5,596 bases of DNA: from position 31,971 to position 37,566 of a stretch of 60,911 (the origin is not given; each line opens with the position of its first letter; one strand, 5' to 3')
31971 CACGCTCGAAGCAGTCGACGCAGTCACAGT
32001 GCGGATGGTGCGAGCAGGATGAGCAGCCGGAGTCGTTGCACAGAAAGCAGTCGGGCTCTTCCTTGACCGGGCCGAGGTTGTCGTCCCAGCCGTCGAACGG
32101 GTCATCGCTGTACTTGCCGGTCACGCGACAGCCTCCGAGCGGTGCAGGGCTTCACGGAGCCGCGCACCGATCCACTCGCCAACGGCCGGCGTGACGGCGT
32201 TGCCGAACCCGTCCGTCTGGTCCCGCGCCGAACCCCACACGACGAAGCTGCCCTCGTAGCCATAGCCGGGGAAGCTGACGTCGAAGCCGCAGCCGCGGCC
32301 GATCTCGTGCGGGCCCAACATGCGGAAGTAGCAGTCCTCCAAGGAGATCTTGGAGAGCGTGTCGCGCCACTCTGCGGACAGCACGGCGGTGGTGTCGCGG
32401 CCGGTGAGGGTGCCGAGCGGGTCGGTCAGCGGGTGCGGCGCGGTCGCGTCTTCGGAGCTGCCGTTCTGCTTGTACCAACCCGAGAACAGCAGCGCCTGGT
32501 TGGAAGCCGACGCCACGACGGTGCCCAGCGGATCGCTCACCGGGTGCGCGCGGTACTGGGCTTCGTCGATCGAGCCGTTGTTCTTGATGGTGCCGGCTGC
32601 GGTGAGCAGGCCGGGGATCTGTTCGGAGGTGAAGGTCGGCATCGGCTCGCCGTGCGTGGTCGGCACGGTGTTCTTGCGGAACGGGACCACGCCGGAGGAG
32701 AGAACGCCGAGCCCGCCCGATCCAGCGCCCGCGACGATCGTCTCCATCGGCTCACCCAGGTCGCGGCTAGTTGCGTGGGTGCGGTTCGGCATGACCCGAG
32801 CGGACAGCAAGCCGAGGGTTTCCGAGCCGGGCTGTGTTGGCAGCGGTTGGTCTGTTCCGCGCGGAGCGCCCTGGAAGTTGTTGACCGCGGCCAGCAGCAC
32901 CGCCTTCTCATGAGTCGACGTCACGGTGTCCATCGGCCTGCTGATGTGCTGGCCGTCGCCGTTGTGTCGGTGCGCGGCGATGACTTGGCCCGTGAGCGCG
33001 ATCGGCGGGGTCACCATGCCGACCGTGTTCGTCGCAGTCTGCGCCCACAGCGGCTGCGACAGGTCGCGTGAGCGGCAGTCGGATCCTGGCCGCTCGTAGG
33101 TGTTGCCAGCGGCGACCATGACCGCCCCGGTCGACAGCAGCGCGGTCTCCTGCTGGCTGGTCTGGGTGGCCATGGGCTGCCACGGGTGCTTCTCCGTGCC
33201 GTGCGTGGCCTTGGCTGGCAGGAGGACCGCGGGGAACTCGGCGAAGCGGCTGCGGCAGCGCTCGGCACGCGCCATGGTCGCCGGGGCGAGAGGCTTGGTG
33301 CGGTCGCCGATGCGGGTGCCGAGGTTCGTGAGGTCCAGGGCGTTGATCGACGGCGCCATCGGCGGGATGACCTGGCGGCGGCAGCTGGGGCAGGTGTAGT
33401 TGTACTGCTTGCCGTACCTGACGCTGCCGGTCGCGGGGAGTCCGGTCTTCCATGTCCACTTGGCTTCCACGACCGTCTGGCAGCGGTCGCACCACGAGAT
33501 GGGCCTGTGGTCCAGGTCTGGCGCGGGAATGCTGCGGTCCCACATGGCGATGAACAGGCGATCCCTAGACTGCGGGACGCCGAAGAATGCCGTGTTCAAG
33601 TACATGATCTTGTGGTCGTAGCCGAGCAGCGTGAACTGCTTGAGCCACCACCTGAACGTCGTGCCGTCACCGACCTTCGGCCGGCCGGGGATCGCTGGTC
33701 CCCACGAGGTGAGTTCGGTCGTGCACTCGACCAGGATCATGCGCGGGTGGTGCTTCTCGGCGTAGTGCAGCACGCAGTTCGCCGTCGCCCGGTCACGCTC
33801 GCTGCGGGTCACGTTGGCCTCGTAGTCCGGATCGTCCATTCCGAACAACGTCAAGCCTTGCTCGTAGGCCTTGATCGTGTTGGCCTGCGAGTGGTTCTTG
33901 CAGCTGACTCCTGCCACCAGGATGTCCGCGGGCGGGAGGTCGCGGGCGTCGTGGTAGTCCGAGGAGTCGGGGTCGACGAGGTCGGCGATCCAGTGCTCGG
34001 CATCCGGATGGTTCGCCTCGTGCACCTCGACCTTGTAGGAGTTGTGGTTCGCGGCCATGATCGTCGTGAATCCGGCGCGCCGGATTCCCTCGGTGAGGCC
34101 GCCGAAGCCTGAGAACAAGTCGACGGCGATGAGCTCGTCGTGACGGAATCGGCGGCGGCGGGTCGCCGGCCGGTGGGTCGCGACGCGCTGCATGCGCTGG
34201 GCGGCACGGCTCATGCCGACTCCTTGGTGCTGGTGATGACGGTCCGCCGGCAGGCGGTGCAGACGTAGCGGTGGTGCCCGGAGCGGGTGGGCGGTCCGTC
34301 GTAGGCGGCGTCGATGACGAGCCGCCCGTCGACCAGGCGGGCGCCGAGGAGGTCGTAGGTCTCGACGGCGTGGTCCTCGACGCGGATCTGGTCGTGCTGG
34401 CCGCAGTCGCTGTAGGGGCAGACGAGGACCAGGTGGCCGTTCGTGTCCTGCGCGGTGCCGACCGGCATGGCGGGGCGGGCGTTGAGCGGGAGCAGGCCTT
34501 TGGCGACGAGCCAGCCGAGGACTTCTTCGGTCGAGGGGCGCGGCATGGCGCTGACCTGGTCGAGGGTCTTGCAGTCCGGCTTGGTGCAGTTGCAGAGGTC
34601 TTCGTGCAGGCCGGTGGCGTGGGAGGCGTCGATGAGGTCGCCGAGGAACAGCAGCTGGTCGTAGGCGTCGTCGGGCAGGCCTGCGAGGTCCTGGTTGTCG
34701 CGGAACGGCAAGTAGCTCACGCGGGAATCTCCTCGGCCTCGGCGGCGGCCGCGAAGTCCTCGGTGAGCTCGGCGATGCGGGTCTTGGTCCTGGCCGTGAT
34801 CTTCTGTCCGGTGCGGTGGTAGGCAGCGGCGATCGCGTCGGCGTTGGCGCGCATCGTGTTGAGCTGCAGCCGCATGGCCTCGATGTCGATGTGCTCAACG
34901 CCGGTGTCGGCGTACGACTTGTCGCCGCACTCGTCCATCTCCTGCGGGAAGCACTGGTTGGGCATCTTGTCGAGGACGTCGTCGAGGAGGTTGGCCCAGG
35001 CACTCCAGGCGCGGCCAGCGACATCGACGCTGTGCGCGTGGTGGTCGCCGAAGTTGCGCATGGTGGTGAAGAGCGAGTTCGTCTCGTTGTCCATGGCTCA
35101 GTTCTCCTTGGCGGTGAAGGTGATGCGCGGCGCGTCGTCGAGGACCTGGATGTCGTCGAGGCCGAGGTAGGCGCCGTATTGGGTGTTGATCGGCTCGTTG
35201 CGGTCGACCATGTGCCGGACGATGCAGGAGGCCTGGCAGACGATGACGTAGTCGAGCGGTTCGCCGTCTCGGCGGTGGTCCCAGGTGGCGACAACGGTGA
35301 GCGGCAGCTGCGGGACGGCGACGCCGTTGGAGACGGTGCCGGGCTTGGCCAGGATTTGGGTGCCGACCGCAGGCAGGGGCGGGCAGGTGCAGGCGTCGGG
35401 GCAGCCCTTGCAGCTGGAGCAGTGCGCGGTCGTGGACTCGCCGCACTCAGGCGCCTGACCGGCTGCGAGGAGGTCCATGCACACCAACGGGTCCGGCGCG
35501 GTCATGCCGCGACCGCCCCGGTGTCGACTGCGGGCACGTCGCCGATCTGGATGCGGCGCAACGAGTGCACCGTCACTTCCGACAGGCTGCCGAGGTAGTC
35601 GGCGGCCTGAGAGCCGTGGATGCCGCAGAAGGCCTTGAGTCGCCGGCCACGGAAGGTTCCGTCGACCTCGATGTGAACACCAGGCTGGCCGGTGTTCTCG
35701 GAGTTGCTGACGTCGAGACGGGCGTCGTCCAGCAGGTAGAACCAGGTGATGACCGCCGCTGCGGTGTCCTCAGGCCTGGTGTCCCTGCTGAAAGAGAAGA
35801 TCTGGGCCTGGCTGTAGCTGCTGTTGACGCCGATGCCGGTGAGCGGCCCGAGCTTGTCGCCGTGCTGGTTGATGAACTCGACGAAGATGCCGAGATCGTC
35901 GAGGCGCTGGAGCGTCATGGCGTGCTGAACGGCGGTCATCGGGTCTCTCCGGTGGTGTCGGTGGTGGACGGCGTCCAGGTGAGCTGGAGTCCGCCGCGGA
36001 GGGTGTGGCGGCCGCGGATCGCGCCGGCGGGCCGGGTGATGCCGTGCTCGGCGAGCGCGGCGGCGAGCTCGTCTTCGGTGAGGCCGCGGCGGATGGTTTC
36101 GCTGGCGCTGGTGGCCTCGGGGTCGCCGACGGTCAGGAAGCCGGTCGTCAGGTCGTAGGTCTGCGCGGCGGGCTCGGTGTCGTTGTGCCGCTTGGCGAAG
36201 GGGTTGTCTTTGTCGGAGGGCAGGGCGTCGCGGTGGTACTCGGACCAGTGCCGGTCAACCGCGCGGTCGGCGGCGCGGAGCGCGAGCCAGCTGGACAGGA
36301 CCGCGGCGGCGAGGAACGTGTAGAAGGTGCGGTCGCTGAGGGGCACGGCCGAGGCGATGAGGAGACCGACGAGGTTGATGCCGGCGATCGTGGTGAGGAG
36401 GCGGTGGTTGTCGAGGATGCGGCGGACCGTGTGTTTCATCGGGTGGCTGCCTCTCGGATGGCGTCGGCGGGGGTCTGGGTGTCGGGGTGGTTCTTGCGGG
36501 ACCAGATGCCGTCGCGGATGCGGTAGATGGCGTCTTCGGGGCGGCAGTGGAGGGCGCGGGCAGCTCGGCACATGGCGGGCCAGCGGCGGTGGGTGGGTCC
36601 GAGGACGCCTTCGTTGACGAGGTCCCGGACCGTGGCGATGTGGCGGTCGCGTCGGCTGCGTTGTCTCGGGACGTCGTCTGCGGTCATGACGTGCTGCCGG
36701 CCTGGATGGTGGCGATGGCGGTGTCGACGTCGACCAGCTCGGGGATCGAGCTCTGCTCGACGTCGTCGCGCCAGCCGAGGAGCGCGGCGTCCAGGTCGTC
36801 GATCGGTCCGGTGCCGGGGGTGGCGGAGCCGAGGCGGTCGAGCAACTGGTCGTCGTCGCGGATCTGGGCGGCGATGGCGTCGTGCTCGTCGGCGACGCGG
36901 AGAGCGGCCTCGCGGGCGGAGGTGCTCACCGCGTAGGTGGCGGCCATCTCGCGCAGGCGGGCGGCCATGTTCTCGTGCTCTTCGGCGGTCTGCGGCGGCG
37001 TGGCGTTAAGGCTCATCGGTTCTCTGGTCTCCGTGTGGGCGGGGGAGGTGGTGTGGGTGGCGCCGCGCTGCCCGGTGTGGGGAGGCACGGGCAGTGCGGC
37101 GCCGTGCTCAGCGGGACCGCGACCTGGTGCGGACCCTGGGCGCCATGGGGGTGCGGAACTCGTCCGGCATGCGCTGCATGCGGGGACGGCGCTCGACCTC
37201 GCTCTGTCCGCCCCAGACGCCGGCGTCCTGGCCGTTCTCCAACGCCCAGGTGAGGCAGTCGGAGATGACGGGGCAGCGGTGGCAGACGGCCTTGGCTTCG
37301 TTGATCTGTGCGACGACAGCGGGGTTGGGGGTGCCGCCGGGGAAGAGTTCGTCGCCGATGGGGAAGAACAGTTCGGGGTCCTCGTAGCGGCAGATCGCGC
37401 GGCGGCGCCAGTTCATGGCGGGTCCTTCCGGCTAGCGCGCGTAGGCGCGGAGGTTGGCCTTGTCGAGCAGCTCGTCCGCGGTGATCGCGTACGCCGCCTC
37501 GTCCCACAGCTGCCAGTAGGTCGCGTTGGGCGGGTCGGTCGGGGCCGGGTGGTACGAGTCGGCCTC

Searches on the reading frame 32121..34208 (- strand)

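Call 107: search_protein_families(library=pfam, proteins=[window:32121-34208:-], max_evalue=0.001)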
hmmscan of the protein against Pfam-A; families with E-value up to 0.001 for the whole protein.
window:32121-34208:- (695 aa): 1 family
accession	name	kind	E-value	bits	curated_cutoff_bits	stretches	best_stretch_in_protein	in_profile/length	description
PF00145.23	DNA_methylase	-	1e-19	71.6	22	2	29-112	4-80/324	C-5 cytosine-specific DNA methylase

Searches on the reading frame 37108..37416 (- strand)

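Call 9: search_protein_families(library=pfam, proteins=[window:37108-37416:-], max_evalue=0.01)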
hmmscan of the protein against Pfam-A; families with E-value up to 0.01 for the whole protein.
window:37108-37416:- (102 aa): 1 family
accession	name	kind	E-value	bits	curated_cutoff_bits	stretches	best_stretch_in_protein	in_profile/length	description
PF02467.21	Whib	-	9.1e-25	87.4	23.6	1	3-77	1-63/65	Transcription factor WhiB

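Call 10: search_protein_families(library=phrogs, proteins=[window:37108-37416:-], max_evalue=0.01)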
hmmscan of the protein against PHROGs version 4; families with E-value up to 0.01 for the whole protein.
window:37108-37416:- (102 aa): 12 families
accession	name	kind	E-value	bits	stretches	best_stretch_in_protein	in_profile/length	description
phrog_14459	-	transcription regulation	6.3e-22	79.4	1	2-81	15-82/137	transcriptional regulator WhiB-like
phrog_472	-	transcription regulation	3.1e-21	76.8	1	2-97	39-124/523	WhiB transcriptional factor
phrog_1333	-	unknown function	4.7e-19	70.1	1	2-82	19-89/166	-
phrog_10071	-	transcription regulation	1e-16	62.1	1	2-81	12-83/196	transcriptional regulator WhiB-like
phrog_12112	-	transcription regulation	4.2e-15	57.2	1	2-88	6-74/130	transcriptional regulator WhiB-like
phrog_14304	-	transcription regulation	1.6e-10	42.2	1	2-79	43-123/187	transcriptional regulator WhiB-like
phrog_9926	-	transcription regulation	3.7e-07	31.5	1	32-81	45-93/107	transcriptional regulator WhiB-like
phrog_8273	-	unknown function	3.7e-06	28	1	2-76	109-170/216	-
phrog_1821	-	transcription regulation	1.9e-05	25.5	1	26-68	36-69/89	transcriptional regulator WhiB-like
phrog_25610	-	transcription regulation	0.00033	21.7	1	38-81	30-75/83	transcriptional regulator WhiB-like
phrog_31604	-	transcription regulation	0.00058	20.6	1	37-80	37-79/181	transcriptional regulator WhiB-like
phrog_18034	-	transcription regulation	0.00088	20.2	1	37-74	57-94/116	transcriptional regulator WhiB-like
